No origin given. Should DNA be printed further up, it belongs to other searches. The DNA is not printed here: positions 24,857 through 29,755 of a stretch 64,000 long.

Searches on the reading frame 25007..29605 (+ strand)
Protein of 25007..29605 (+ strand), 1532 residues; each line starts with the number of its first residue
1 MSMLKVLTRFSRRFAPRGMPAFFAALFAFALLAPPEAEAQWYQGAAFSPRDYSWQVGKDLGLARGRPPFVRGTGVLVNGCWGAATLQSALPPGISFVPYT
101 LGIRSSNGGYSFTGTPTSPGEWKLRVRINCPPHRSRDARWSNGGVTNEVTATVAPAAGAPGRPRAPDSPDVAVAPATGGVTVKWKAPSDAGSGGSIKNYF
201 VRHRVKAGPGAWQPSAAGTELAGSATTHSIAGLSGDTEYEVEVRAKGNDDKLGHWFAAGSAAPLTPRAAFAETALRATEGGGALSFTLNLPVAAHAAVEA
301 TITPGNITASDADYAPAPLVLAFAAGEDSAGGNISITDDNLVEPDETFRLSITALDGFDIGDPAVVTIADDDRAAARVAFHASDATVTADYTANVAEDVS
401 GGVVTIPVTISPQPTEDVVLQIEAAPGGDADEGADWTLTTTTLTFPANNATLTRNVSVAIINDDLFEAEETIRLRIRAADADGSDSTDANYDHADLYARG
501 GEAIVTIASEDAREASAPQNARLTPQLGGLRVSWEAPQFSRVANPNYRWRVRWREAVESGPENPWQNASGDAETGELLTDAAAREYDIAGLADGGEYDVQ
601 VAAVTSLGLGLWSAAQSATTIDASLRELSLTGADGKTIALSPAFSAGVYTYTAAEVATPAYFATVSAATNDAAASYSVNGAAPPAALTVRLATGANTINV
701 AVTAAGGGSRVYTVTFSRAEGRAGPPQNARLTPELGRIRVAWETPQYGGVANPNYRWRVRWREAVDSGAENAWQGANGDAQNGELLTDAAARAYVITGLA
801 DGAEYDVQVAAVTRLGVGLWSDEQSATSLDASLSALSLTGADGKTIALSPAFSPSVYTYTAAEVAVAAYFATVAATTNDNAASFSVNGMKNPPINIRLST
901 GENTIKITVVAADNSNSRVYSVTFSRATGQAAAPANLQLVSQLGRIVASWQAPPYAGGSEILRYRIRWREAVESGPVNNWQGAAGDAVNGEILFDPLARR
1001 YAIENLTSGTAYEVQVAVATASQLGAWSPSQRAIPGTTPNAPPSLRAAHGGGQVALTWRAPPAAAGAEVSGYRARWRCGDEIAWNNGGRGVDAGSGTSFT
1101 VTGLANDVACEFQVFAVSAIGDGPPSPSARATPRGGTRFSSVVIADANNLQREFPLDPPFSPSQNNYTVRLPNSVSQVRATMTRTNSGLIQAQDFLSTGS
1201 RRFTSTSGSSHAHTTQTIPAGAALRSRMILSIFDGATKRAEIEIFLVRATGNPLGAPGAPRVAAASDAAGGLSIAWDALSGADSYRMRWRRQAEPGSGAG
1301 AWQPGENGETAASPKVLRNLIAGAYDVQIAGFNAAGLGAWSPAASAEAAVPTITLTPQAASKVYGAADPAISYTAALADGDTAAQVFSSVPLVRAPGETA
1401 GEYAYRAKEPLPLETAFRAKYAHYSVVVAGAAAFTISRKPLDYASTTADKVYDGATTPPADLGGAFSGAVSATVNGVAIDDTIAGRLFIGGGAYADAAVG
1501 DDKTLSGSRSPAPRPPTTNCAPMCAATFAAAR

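Call 8: search_protein_families(library=pfam, proteins=[window:25007-29605:+], max_evalue=0.01)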
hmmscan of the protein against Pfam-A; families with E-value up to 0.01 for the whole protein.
window:25007-29605:+ (1532 aa): 6 families
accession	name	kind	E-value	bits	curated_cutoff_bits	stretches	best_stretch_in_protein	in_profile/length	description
PF00041.27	fn3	-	3.4e-47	159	25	5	933-1029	2-79/84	Fibronectin type III domain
PF12733.13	Cadherin-like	-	7.2e-24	84.5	24.2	2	834-926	2-88/89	Cadherin-like beta sandwich domain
PF03160.20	Calx-beta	-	8e-16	58.6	27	2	269-372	9-119/119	Calx-beta domain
PF16656.11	Pur_ac_phosph_N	-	2.6e-14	54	30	0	736-827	13-92/93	Purple acid Phosphatase, N-terminal domain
PF25059.1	FN3_DSCAM-DSCAML_C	-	1.4e-07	32.2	39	0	789-817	42-70/89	DSCAM/DSCAML C-terminal Fn3-like domain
PF18676.6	MBG_2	-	1.6e-07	32.3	25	1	1353-1407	1-54/72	MBG domain (YGX type)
